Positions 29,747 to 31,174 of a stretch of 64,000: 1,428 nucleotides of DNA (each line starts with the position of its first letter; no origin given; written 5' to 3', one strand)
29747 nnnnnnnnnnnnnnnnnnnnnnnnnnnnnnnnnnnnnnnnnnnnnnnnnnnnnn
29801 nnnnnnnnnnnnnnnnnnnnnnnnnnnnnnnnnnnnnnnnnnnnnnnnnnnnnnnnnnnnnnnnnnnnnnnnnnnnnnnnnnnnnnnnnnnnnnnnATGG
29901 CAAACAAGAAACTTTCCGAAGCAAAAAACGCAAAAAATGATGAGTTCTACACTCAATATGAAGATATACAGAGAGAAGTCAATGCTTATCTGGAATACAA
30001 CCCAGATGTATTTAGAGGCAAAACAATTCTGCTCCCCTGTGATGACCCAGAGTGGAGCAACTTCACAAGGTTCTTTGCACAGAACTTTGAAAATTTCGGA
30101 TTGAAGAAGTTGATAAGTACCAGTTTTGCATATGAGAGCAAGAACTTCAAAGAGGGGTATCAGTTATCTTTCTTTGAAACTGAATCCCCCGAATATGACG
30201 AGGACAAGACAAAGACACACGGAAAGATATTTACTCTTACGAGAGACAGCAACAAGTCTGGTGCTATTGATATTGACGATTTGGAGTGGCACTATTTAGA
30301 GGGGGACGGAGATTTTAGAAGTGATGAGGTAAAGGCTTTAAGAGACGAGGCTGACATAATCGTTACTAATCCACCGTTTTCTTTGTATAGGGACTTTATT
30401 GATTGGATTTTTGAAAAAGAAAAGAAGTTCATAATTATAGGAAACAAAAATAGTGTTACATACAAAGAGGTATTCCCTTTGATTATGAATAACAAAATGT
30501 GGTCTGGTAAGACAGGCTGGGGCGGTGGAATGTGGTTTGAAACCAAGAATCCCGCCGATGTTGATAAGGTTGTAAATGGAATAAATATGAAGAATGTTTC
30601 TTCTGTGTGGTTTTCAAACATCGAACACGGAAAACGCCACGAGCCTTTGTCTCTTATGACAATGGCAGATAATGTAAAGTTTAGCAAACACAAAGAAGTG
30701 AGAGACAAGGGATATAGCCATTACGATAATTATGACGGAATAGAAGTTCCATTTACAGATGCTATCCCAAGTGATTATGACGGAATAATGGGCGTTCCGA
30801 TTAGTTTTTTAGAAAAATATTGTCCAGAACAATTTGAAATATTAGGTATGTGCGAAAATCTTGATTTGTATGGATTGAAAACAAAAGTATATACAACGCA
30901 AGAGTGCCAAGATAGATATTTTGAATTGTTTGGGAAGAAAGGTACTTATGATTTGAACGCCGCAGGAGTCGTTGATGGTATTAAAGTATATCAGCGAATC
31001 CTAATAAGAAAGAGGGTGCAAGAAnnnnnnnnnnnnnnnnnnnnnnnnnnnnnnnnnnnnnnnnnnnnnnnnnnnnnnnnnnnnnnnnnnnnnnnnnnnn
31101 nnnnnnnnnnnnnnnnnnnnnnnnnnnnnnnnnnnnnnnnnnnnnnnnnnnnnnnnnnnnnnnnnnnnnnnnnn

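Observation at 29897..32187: Translationally coupled EcoRI-family-like m6A methyltransferase + DUF262-HNH nuclease: candidate non-canonical restriction/defence module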

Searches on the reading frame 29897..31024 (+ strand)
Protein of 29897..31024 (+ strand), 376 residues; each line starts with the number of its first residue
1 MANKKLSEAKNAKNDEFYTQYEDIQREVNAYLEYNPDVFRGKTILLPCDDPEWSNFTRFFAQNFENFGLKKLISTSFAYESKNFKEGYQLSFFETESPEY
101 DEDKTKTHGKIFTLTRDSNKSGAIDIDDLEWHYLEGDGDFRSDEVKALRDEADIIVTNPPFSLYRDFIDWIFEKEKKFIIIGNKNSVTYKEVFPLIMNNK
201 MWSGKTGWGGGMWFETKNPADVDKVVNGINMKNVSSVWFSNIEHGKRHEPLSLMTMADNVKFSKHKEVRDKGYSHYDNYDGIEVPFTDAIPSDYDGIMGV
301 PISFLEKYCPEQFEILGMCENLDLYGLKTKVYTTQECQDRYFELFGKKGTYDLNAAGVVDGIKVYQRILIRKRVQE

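Call 3: search_protein_families(library=pfam, proteins=[window:29897-31024:+], max_evalue=0.1)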
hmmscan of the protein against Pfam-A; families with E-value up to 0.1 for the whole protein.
window:29897-31024:+ (376 aa): 1 family
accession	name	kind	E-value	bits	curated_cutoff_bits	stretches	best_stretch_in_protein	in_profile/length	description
PF13651.11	EcoRI_methylase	-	1.6e-116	389.9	26.4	1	6-372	2-344/345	Adenine-specific methyltransferase EcoRI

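Call 4: search_protein_families(library=padloc, proteins=[window:29897-31024:+], max_evalue=0.1)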
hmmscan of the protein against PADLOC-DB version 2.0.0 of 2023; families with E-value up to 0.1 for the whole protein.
window:29897-31024:+ (376 aa): 1 family
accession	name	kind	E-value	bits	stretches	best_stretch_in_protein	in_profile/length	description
PDLC03297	MTase_II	-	1.9e-80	268.8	1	3-373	7-328/332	Type II methyltransferase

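Call 5: search_protein_families(library=ncbifam, proteins=[window:29897-31024:+], max_evalue=0.1)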
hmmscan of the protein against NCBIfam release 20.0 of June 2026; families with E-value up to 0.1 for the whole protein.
window:29897-31024:+ (376 aa): 0 families

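Call 8: search_solved_structures(query=window:29897-31024:+, max_evalue=1)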
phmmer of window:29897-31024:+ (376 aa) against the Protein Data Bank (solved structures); distinct sequences matched with E-value up to 1: 0.

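Call 24: find_homologous_proteins(query=window:29897-31024:+)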
Query window:29897-31024:+ (376 aa): 8000 proteins with E <= 0.001 among 8000 candidates; the best 120 are listed.
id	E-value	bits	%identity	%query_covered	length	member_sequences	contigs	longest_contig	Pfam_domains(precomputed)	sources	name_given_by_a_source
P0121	2.1e-213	726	82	100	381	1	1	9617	PF13651.12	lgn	-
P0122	5.3e-209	712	81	100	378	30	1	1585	PF13651.12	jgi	-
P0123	5.4e-209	712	81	100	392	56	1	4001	PF13651.12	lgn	-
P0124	3.2e-205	699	79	99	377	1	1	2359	PF13651.12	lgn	-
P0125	2.2e-202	690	76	99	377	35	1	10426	PF13651.12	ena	-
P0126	2.2e-201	687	80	99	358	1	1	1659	PF13651.12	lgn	-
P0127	3.4e-201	686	76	100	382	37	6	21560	PF13651.12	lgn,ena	-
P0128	5.8e-200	682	76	100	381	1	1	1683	PF13651.12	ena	-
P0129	8.1e-200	682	77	100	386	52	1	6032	PF13651.12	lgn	-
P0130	1.8e-199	681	76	100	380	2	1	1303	PF13651.12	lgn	-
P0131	2.4e-199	680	78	100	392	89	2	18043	PF13651.12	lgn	-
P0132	2.3e-198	677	76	100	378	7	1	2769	PF13651.12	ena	-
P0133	1.2e-197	675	77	100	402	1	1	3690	PF13651.12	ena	-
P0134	4.7e-197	673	77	100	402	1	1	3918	PF13651.12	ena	-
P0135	4.7e-197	673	77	100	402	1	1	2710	PF13651.12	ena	-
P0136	9.3e-197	672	77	100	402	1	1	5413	PF13651.12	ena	-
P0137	3.1e-196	670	76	99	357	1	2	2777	PF13651.12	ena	-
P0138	6.3e-196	669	75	100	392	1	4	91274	PF13651.12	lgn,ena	-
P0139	3.7e-195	666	75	100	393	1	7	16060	PF13651.12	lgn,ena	-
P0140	3.9e-195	666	75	100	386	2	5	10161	PF13651.12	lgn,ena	-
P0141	4.7e-195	666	76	100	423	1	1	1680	PF13651.12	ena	-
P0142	6.1e-195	666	76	99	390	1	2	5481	PF13651.12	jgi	-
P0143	6.6e-195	666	77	99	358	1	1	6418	PF13651.12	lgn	-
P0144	8.5e-195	665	77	100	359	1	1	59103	PF13651.12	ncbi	-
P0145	1.0e-194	665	75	100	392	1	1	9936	PF13651.12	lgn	-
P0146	1.1e-194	665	76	99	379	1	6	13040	PF13651.12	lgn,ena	-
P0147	1.7e-194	664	75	100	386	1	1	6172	PF13651.12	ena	-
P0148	2.6e-194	664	76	99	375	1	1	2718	PF13651.12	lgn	-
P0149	3.2e-194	663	77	99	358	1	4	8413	PF13651.12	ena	-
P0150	3.5e-194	663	75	99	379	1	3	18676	PF13651.12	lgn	-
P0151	6.4e-194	662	75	100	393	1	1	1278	PF13651.12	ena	-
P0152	3.4e-193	660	76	99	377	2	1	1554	PF13651.12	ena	-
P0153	5.1e-193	659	74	100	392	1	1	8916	PF13651.12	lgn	-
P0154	7.4e-193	659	73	99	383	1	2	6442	PF13651.12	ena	-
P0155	9.5e-193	658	74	100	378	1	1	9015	PF13651.12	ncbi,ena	-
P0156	2.3e-192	657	73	99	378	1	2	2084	PF13651.12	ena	-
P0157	2.4e-192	657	76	99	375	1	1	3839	PF13651.12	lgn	-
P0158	1.1e-191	655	73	99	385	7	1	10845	PF13651.12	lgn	-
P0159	1.5e-191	654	74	99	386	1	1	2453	PF13651.12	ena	-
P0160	2.2e-191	654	77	99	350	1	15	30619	PF13651.12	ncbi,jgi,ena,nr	ncbi:MAG: DNA methyltransferase [Ruminococcaceae bacterium]|nr:DNA methyltransferase [Oscillospirace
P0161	2.5e-191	654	75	99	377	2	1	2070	PF13651.12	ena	-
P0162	4.1e-191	653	74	99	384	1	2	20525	PF13651.12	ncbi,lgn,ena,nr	ncbi:MAG: adenine-specific methyltransferase EcoRI family protein [Oscillospiraceae bacterium]|nr:ad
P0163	1.0e-190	652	73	100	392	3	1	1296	PF13651.12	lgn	-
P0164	1.2e-190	651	73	99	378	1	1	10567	PF13651.12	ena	-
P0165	1.6e-190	651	73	99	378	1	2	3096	PF13651.12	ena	-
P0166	2.6e-190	650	72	99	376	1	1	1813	PF13651.12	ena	-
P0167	8.6e-190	649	73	99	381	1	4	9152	PF13651.12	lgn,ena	-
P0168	6.0e-189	646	75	99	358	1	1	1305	PF13651.12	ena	-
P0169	8.4e-189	645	84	85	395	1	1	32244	PF13651.12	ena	-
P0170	1.3e-188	645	74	99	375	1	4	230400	PF13651.12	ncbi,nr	ncbi:adenine-specific methyltransferase EcoRI family protein [Bacillus cereus]|nr:adenine-specific m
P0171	2.7e-188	644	75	99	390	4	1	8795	PF13651.12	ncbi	-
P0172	5.1e-188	643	72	99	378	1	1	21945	PF13651.12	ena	-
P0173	1.5e-187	641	70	99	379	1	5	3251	PF13651.12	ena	-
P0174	1.7e-187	641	70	99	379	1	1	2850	PF13651.12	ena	-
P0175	1.9e-187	641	72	99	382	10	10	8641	PF13651.12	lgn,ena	-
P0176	2.2e-187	641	74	99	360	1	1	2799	PF13651.12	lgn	-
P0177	3.1e-187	640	73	99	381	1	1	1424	PF13651.12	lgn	-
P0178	3.6e-187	640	72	99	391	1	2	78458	PF13651.12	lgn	-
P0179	4.2e-187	640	70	99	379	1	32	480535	PF13651.12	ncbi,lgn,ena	-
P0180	4.3e-187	640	72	99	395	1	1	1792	PF13651.12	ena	-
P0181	4.6e-187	640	70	99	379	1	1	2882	PF13651.12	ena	-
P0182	5.2e-187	640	71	99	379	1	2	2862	PF13651.12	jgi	jgi:hypothetical protein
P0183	7.9e-187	639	70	99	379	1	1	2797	PF13651.12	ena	-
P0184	1.2e-186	638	70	99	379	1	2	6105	PF13651.12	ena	-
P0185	1.5e-186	638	70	99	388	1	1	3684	PF13651.12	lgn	-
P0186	4.5e-186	636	70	99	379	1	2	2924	PF13651.12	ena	-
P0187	5.5e-186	636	71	100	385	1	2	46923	PF13651.12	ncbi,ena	-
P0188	8.2e-186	636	73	99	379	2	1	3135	PF13651.12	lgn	-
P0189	1.2e-185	635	73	99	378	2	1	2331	PF13651.12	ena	-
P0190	1.3e-185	635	70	99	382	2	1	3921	PF13651.12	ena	-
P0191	1.7e-185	634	72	98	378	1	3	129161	PF13651.12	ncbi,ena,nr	ncbi:MAG: DNA methyltransferase [Bacteroidaceae bacterium]|nr:DNA methyltransferase [Bacteroidaceae 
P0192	4.6e-185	633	69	99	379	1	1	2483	PF13651.12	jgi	jgi:hypothetical protein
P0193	4.7e-185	633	71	99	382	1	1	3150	PF13651.12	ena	-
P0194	5.6e-185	633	71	99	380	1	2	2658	PF13651.12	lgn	-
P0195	9.9e-185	632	71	99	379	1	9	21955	PF13651.12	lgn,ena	-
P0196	1.4e-184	632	70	99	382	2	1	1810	PF13651.12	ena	-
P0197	1.7e-184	631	71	99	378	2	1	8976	PF13651.12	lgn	-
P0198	2.3e-184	631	72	99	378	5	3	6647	PF13651.12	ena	-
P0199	2.5e-184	631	70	99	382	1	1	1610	PF13651.12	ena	-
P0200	2.8e-184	631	70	99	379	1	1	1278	PF13651.12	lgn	-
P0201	2.8e-184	631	69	100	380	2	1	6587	PF13651.12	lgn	-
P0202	2.9e-184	630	70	99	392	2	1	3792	PF13651.12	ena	-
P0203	3.0e-184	630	70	99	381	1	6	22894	PF13651.12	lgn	-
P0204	3.4e-184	630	72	99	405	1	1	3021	PF13651.12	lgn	-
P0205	3.5e-184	630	70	99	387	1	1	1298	PF13651.12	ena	-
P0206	3.8e-184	630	71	99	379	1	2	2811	PF13651.12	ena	-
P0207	4.7e-184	630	71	99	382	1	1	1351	PF13651.12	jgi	jgi:hypothetical protein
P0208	5.0e-184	630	71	99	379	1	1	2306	PF13651.12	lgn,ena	-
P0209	8.3e-184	629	71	99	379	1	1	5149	PF13651.12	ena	-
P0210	8.6e-184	629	70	99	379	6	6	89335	PF13651.12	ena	-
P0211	9.0e-184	629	71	99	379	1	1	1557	PF13651.12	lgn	-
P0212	1.3e-183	628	71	96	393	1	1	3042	PF13651.12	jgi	jgi:hypothetical protein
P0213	1.4e-183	628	71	99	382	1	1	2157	PF13651.12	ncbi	-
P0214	1.9e-183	628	71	99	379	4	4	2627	PF13651.12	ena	-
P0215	2.0e-183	628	71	99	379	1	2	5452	PF13651.12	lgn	-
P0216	2.2e-183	628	70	99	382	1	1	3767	PF13651.12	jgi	-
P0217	2.5e-183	627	69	99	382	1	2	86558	PF13651.12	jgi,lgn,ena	jgi:hypothetical protein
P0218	2.6e-183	627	69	99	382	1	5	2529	PF13651.12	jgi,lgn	jgi:hypothetical protein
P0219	3.3e-183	627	71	99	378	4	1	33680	PF13651.12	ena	-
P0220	3.5e-183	627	71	99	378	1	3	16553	PF13651.12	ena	-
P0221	3.6e-183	627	70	99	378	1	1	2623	PF13651.12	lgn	-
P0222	4.0e-183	627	71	99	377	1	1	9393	PF13651.12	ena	-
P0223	4.3e-183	627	70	99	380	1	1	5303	PF13651.12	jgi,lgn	jgi:hypothetical protein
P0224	5.2e-183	626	70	99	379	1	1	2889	PF13651.12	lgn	-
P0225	6.5e-183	626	70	99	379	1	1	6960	PF13651.12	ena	-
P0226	7.7e-183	626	71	99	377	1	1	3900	PF13651.12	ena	-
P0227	1.3e-182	625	71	99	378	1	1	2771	PF13651.12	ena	-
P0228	1.3e-182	625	72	99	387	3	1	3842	PF13651.12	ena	-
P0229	1.6e-182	625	69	99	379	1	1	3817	PF13651.12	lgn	-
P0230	2.7e-182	624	71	100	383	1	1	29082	PF13651.12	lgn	-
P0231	3.1e-182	624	69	99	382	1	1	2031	PF13651.12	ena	-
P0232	3.4e-182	624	72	99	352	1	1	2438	PF13651.12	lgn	-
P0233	3.5e-182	624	70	99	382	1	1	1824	PF13651.12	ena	-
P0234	3.7e-182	624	69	99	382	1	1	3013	PF13651.12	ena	-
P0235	6.7e-182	623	70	99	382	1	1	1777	PF13651.12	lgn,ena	-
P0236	8.7e-182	622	70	99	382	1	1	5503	PF13651.12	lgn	-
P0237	9.2e-182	622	70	99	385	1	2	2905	PF13651.12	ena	-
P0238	1.1e-181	622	69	99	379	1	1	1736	PF13651.12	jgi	jgi:hypothetical protein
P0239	1.2e-181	622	72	99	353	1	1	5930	PF13651.12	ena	-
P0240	1.4e-181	622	71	99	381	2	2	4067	PF13651.12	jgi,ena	-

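Call 34: search_protein_families(library=phrogs, proteins=[window:29897-31024:+], max_evalue=0.01)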
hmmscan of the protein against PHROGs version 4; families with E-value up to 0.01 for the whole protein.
window:29897-31024:+ (376 aa): 1 family
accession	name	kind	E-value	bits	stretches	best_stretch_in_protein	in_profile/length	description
phrog_799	-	other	9.5e-07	29.3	1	130-201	264-335/458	DNA methyltransferase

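Call 71: find_related_loci(query=window:29897-31024:+, collection=metagenome_contigs, flank=4000)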
Query window:29897-31024:+ (376 aa) in metagenome_contigs; peptide patterns used: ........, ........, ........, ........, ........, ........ (x = any residue, [..] = any of these).
600 stretches matched a pattern (row limit reached: there are more); 522 encode a relative of the query (tblastn E <= 1e-3); the best 80 are kept; 80 distinct loci.
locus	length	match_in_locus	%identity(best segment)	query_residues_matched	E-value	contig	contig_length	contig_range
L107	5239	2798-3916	76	1-373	0e+0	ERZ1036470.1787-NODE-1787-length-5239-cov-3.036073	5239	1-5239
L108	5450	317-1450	72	1-373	0e+0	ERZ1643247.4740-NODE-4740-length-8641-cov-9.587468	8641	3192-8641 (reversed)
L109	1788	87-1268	69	1-373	0e+0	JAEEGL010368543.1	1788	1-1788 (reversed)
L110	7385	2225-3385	69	1-371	1e-179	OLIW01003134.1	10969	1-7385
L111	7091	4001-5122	70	1-369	1e-179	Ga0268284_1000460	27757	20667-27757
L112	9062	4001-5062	69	1-371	2e-178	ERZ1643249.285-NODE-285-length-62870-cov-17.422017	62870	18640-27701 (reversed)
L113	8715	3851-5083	65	1-373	5e-178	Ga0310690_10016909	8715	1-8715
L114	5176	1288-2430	68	1-371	3e-176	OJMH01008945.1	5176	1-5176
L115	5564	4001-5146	66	1-373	7e-172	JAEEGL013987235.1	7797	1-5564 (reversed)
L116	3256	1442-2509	68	1-375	1e-179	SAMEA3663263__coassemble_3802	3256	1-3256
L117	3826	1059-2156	67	1-373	2e-177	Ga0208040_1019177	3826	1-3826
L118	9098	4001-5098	66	1-373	1e-169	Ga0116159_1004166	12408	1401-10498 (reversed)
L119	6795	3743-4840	66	1-373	2e-170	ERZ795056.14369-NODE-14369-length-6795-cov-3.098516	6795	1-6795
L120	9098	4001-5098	66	1-373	1e-169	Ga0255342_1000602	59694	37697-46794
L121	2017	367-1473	65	1-374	0e+0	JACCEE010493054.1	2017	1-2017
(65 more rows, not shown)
